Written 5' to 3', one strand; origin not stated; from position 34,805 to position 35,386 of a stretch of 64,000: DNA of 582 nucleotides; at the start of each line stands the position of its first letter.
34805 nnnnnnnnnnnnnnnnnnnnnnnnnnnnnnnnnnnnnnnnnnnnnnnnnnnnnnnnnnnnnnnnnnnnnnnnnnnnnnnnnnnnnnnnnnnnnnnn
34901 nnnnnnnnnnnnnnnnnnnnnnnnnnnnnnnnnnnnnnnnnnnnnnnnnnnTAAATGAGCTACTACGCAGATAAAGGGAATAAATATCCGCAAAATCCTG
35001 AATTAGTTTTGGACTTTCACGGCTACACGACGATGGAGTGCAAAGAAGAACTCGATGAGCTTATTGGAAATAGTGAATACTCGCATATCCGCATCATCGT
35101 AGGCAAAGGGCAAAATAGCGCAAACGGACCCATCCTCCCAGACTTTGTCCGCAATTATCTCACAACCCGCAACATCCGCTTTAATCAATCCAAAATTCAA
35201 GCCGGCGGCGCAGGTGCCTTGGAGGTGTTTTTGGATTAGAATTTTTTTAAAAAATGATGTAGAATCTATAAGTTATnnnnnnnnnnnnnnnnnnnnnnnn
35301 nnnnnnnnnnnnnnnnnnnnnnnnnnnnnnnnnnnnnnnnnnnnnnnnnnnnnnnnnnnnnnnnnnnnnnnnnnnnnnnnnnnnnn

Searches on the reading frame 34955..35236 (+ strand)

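Call 67: search_protein_families(library=pfam, proteins=[window:34955-35236:+], max_evalue=0.001)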
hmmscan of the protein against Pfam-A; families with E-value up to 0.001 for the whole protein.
window:34955-35236:+ (94 aa): 1 family
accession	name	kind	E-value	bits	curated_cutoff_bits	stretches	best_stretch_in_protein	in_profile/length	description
PF01713.27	Smr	-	6.8e-11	42.6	25.7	1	19-93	1-76/77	Smr domain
